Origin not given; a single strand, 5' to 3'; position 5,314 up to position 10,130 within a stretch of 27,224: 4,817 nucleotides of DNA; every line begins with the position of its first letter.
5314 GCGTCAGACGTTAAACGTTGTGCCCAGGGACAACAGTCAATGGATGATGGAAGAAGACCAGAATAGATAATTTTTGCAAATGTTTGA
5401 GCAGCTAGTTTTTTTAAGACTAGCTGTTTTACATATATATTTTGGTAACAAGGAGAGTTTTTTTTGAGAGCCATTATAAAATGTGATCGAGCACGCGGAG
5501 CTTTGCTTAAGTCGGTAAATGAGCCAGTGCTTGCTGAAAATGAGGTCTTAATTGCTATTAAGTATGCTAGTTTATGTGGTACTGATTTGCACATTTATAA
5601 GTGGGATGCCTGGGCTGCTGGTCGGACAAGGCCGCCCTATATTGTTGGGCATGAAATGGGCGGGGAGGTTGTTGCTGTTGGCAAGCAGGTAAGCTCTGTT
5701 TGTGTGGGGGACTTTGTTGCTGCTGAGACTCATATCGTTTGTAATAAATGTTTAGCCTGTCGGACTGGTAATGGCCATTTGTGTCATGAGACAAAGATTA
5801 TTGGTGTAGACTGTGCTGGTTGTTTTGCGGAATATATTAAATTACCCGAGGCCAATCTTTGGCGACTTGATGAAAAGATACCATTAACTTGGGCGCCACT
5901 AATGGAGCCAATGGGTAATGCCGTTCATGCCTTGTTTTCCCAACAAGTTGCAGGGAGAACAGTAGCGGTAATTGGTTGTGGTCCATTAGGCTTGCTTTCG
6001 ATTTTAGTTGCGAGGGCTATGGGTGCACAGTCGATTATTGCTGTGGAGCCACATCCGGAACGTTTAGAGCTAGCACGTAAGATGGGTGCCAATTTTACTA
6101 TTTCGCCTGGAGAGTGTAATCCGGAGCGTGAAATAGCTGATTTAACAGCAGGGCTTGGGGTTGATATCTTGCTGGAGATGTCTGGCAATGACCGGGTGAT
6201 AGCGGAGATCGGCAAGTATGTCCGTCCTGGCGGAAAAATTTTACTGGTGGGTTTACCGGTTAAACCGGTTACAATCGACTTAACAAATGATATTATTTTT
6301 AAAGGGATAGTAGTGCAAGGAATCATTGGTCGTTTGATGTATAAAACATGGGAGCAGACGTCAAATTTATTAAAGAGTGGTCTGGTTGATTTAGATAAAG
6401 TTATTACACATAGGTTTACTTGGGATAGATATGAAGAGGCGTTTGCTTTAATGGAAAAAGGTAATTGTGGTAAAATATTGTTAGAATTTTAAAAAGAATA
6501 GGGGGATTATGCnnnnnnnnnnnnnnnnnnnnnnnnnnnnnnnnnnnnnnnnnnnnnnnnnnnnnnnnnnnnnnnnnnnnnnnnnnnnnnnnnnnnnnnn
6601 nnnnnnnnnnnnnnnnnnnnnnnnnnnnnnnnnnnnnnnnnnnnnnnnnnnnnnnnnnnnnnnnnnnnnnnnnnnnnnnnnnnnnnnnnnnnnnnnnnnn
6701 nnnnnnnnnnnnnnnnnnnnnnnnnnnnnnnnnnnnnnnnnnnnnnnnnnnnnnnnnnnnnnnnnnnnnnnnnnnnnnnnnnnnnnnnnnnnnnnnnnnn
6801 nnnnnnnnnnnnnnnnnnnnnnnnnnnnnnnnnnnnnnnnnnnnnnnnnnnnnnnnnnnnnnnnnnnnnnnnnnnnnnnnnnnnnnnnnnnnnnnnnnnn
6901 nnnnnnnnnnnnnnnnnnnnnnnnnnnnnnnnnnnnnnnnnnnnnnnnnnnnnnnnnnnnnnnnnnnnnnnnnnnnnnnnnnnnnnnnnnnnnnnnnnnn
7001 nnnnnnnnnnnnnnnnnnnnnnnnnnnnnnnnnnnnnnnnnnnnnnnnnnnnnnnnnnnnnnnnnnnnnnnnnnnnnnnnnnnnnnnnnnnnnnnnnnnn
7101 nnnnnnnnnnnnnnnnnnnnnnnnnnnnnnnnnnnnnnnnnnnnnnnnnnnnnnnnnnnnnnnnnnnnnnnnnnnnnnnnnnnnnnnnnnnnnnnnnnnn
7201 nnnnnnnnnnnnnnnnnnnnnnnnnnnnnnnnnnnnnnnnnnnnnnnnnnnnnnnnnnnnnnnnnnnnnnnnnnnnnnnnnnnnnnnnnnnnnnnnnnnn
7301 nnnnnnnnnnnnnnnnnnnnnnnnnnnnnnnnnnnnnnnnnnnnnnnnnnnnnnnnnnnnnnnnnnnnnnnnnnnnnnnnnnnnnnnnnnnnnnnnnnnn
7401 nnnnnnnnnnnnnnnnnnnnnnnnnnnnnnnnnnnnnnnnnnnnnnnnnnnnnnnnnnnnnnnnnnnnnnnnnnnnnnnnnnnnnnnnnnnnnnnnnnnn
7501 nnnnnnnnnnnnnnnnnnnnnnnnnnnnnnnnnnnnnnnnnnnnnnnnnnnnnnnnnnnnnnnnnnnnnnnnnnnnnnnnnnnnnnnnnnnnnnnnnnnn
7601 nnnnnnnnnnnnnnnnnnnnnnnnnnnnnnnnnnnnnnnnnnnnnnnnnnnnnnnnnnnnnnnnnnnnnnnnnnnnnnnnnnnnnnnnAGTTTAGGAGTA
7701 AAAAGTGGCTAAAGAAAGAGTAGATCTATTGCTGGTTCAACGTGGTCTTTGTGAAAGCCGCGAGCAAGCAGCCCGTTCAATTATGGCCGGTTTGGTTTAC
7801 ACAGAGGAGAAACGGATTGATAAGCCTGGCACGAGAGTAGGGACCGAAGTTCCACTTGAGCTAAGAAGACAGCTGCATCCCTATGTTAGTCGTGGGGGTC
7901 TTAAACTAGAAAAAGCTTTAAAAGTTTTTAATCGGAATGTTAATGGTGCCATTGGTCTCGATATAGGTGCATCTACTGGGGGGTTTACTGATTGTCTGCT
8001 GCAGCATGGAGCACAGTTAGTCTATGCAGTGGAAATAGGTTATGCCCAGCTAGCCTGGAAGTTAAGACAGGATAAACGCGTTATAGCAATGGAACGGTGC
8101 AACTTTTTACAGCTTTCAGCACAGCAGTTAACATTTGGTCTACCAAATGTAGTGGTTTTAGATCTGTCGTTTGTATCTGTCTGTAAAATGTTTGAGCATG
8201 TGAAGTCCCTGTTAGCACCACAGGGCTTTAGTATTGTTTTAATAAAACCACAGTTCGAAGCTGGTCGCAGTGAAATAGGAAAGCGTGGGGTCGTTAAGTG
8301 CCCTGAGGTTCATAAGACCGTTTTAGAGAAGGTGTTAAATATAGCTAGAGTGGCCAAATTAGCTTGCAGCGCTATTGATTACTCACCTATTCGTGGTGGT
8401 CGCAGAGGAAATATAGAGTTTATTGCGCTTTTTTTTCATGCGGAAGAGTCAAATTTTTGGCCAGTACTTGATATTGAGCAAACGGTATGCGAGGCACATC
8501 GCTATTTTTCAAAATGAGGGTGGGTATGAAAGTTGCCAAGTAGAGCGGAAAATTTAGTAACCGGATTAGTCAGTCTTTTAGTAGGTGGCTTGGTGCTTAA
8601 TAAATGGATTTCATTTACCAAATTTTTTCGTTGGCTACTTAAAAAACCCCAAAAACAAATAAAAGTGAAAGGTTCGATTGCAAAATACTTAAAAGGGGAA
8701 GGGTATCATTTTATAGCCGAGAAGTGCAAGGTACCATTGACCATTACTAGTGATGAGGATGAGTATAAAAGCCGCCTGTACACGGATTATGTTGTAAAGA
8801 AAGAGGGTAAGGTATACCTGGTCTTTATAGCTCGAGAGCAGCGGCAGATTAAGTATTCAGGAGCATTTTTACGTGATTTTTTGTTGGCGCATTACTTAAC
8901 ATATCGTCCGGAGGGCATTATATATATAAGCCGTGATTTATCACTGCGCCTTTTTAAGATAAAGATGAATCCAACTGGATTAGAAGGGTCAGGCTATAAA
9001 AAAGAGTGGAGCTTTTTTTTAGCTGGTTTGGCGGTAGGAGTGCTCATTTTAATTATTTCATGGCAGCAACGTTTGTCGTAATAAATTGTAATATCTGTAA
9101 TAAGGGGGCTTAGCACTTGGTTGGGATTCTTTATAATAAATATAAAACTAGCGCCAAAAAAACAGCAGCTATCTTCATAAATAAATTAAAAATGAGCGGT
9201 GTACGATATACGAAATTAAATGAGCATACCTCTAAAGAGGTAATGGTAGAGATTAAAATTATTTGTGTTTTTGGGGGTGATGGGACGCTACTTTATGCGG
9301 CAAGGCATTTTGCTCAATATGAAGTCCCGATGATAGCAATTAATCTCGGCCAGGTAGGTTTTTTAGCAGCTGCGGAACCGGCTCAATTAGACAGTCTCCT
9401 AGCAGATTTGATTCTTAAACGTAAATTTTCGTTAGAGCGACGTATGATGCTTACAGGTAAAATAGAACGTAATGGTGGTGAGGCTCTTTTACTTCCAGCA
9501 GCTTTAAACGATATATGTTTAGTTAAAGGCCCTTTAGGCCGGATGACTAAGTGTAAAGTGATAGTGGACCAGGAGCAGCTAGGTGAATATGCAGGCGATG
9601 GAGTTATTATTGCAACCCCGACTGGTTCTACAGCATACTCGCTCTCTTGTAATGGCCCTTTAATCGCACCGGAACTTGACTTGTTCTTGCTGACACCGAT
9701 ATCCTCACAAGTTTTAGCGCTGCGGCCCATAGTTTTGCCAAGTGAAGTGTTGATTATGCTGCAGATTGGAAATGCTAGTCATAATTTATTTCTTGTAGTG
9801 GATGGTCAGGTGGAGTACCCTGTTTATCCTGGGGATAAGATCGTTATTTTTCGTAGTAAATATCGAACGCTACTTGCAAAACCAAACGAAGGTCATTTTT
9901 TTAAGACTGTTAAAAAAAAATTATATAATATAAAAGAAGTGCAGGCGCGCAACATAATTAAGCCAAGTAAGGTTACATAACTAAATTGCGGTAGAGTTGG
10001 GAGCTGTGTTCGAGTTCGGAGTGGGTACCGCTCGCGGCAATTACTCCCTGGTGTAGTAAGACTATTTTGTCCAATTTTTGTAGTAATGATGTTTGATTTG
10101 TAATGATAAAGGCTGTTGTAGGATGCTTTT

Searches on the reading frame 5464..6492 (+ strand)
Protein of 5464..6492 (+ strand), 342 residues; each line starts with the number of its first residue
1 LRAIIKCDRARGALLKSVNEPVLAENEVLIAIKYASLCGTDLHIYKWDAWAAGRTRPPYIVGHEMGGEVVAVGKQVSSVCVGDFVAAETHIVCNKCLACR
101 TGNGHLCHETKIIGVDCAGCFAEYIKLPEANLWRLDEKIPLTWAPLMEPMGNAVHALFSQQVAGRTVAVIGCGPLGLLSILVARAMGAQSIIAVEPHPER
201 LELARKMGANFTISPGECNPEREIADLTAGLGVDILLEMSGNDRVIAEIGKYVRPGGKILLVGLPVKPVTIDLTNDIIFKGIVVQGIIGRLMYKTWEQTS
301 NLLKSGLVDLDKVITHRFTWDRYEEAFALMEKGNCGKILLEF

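Call 104: search_protein_families(library=pfam, proteins=[window:5464-6492:+], max_evalue=0.0001)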
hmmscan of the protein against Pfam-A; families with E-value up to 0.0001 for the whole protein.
window:5464-6492:+ (342 aa): 4 families
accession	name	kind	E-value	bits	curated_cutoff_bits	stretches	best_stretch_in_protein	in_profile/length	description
PF08240.17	ADH_N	-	1.2e-27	96.6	23.5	1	25-136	2-103/104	Alcohol dehydrogenase GroES-like domain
PF00107.32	ADH_zinc_N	-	2.6e-27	95.8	31.8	1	174-304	1-128/129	Zinc-binding dehydrogenase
PF16912.11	Glu_dehyd_C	-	1.2e-11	44.9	34.9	1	162-329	29-200/211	Glucose dehydrogenase C-terminus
PF13602.12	ADH_zinc_N_2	-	5.5e-05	24.5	27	1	226-340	17-134/134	Zinc-binding dehydrogenase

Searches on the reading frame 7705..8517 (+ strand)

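Call 104: search_protein_families(library=pfam, proteins=[window:7705-8517:+], max_evalue=0.0001)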
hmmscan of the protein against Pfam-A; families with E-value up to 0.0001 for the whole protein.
window:7705-8517:+ (270 aa): 2 families
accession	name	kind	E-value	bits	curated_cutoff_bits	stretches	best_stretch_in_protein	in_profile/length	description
PF01728.25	FtsJ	-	4.7e-36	124.8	24.1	1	60-240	1-177/181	FtsJ-like methyltransferase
PF01479.30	S4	-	5.8e-08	32.8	22.8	1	4-47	1-44/48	S4 domain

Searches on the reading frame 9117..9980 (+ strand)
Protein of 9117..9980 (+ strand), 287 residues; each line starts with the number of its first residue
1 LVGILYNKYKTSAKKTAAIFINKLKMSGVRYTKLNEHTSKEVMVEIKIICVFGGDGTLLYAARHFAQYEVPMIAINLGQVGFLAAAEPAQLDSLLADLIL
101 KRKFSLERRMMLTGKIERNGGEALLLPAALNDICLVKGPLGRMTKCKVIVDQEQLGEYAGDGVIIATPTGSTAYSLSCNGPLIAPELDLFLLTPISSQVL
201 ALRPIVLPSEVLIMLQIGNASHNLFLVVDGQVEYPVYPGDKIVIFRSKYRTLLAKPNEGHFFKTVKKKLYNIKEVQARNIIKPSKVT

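Call 104: search_protein_families(library=pfam, proteins=[window:9117-9980:+], max_evalue=0.0001)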
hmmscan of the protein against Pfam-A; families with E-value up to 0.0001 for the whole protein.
window:9117-9980:+ (287 aa): 2 families
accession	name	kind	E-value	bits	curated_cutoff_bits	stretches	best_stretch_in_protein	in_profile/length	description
PF20143.4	NAD_kinase_C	-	5.7e-29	100.9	23.7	1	130-252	1-122/126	ATP-NAD kinase C-terminal domain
PF01513.26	NAD_kinase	-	2.1e-14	54.4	25.5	1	29-99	56-126/130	ATP-NAD kinase N-terminal domain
